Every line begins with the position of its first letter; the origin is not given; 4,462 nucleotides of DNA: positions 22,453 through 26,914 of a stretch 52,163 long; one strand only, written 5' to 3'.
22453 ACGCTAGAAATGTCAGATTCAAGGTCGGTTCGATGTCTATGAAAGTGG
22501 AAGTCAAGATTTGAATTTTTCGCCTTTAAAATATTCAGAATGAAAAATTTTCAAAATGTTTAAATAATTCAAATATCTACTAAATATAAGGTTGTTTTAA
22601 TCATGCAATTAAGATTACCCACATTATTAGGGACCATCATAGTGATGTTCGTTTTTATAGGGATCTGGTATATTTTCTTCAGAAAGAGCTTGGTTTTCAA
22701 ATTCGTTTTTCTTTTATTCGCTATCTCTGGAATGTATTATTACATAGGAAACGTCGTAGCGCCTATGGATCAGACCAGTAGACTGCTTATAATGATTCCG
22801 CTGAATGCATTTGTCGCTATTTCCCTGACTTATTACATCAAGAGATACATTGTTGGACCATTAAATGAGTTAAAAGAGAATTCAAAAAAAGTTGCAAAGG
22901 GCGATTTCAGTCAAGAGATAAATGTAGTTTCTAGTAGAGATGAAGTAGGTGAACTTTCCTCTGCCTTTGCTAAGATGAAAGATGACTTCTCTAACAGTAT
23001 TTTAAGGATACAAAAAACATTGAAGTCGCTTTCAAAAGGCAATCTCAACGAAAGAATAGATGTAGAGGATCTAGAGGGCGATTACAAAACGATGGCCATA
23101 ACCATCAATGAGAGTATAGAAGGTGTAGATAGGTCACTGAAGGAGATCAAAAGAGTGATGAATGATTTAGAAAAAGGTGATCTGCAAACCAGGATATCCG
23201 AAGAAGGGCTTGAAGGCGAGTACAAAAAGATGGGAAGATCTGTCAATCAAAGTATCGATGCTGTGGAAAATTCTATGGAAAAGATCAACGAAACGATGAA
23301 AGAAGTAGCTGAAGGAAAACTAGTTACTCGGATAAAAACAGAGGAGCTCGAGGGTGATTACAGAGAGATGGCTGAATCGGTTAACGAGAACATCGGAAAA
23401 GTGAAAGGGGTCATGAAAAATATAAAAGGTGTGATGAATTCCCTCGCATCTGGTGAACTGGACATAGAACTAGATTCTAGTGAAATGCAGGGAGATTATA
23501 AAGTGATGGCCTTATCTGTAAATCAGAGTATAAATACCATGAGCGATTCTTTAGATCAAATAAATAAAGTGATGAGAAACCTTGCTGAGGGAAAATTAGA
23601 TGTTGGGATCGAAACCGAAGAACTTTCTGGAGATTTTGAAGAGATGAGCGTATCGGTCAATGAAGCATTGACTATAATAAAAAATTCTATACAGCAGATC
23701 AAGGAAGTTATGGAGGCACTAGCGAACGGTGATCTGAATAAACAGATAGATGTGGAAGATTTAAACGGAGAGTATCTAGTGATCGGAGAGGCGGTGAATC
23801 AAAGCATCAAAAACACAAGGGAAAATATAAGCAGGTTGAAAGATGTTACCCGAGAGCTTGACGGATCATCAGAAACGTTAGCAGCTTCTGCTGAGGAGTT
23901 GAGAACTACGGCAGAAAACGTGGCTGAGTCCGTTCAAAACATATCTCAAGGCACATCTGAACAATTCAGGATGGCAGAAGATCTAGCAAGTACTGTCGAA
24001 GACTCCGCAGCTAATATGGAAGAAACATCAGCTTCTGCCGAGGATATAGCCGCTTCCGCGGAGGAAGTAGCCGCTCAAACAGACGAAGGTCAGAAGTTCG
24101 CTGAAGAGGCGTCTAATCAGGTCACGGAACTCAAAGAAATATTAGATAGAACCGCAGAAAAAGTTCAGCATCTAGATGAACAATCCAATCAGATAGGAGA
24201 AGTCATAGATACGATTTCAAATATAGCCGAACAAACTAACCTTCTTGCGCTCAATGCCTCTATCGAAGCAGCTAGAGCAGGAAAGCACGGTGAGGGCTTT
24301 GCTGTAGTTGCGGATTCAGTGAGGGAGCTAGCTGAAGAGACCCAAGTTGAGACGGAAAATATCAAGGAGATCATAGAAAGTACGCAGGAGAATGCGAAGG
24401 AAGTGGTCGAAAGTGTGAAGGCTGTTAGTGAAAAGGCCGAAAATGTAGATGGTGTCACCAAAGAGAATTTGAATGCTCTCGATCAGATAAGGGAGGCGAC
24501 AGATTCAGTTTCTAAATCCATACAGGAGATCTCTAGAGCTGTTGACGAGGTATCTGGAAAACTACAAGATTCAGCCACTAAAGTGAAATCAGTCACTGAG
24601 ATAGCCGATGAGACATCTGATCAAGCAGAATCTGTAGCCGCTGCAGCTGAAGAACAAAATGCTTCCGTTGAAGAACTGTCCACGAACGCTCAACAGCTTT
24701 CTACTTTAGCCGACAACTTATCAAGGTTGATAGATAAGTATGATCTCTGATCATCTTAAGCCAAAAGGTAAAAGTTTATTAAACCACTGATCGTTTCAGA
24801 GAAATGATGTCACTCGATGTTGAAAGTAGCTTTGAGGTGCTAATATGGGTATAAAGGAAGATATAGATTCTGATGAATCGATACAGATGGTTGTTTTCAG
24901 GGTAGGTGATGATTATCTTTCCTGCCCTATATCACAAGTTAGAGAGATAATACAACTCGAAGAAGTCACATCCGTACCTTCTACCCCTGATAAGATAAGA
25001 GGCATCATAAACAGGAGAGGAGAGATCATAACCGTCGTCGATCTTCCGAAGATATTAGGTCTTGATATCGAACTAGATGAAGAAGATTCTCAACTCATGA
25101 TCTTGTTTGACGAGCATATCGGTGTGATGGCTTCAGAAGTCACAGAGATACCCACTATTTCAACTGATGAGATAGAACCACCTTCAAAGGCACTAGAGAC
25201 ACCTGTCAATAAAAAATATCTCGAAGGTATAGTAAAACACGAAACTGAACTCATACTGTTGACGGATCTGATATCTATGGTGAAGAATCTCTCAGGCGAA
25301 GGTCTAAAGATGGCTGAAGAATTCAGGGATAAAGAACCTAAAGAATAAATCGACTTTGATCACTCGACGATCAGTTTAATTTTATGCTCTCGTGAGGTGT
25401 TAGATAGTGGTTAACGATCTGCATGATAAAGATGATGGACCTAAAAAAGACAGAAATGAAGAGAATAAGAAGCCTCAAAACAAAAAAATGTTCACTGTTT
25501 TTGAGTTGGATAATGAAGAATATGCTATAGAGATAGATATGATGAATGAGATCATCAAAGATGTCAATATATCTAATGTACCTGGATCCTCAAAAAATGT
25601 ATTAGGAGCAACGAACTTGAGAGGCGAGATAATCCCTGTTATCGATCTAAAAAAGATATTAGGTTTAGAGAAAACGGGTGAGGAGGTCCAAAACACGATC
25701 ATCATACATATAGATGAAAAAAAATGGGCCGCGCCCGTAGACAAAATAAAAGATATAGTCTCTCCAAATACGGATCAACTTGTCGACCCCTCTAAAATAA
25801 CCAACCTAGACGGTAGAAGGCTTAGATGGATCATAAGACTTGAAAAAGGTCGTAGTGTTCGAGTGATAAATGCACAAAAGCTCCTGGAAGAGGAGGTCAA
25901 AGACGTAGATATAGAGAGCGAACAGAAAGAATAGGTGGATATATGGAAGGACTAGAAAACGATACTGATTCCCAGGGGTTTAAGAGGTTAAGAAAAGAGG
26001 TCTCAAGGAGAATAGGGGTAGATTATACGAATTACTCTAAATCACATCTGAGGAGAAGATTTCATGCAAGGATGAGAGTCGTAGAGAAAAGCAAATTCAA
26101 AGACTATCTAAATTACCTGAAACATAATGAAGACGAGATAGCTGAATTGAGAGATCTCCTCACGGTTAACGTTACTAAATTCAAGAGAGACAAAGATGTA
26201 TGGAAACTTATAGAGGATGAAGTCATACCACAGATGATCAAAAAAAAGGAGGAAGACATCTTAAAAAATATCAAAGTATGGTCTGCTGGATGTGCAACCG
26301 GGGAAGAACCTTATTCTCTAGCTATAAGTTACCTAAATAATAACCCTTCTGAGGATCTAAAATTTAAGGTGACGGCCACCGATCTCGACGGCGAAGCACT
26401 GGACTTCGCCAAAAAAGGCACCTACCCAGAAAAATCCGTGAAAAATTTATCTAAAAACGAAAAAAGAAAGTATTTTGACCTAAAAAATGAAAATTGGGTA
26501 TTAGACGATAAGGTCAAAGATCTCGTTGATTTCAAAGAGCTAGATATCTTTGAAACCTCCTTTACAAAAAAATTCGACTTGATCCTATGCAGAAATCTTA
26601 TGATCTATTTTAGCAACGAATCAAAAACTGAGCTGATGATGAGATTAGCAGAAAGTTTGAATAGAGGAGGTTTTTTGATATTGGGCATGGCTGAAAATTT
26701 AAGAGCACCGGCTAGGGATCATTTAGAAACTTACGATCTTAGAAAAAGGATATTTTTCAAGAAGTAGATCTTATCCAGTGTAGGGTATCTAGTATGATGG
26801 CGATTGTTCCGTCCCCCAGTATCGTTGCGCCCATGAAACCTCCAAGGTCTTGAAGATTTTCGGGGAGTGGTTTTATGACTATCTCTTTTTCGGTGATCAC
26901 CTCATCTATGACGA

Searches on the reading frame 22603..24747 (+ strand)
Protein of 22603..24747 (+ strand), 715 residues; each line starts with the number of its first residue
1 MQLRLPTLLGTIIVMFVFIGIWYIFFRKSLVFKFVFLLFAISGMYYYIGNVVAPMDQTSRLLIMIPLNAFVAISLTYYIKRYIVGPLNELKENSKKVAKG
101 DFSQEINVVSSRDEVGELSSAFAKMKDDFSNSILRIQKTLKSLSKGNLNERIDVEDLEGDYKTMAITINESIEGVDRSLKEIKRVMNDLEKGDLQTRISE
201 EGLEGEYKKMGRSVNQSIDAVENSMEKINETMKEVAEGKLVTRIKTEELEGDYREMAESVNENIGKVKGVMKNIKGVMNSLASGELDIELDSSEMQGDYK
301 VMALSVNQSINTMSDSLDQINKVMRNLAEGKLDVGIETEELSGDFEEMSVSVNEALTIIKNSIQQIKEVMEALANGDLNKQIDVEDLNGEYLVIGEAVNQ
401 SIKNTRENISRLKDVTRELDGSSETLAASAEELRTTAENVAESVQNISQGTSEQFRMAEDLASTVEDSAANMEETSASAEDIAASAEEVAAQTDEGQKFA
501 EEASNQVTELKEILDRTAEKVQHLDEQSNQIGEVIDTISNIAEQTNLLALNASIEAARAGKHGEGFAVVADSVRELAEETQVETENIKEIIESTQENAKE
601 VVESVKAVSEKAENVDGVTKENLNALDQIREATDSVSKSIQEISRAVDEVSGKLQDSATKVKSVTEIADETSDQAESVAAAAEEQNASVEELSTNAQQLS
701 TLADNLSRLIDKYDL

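Call 70: search_protein_families(library=pfam, proteins=[window:22603-24747:+], max_evalue=0.00001)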
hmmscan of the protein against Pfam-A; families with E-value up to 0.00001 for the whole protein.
window:22603-24747:+ (715 aa): 6 families
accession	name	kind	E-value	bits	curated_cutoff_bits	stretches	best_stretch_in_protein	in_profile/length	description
PF00015.26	MCPsignal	-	2e-38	132.4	34.6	1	499-667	3-171/172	Methyl-accepting chemotaxis protein (MCP) signalling domain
PF00672.30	HAMP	-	7.5e-34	116.3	25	1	79-127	2-49/53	HAMP domain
PF18947.5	HAMP_2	-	1.3e-31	108.8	24.3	4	204-264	3-62/67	HAMP domain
PF06103.16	DUF948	-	1.6e-09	38.3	37.2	0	626-693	21-88/89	Bacterial protein of unknown function (DUF948)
PF06160.17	EzrA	-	9.8e-08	31.2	39.6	1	62-544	2-490/557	Septation ring formation regulator, EzrA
PF20155.4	TMP_3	-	1.2e-07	32.1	41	0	213-282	12-81/192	Tape measure protein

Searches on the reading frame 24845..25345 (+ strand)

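Call 71: search_protein_families(library=pfam, proteins=[window:24845-25345:+], max_evalue=0.0001)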
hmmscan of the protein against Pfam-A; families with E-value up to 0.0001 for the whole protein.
window:24845-25345:+ (167 aa): 1 family
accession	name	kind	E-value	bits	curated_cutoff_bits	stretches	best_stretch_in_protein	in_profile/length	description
PF01584.24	CheW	-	2.8e-25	89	23.5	1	14-146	1-134/138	CheW-like domain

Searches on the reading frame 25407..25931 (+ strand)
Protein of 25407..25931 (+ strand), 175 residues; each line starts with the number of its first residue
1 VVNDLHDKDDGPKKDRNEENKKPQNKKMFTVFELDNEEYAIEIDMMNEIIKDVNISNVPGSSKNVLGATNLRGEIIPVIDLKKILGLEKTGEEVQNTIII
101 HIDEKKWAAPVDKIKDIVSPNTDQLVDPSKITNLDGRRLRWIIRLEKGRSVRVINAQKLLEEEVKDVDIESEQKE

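Call 71: search_protein_families(library=pfam, proteins=[window:25407-25931:+], max_evalue=0.0001)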
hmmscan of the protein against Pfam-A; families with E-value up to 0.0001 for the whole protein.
window:25407-25931:+ (175 aa): 1 family
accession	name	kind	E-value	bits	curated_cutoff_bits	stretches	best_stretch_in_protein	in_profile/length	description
PF01584.24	CheW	-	3e-27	95.3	23.5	1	30-163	3-137/138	CheW-like domain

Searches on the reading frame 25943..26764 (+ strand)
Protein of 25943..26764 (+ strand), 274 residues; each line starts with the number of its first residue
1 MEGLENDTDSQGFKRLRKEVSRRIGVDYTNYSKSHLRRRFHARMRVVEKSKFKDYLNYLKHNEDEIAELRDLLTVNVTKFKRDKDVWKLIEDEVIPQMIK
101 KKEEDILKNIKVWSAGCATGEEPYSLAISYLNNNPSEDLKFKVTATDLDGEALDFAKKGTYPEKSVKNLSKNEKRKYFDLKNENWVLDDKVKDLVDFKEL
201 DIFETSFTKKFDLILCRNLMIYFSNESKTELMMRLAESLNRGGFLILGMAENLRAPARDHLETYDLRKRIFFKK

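Call 71: search_protein_families(library=pfam, proteins=[window:25943-26764:+], max_evalue=0.0001)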
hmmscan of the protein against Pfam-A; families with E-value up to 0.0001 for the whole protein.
window:25943-26764:+ (274 aa): 4 families
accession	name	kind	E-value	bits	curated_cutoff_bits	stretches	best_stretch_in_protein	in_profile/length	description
PF01739.24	CheR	-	2.4e-53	180.9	27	1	76-265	1-190/195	CheR methyltransferase, SAM binding domain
PF03705.20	CheR_N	-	1.1e-11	44.7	27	1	12-63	2-53/53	CheR methyltransferase, all-alpha domain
PF13649.12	Methyltransf_25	-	1.8e-05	25.8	27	0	195-243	48-97/97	Methyltransferase domain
PF08242.18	Methyltransf_12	-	4e-05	24.7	30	0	189-245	45-98/98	Methyltransferase domain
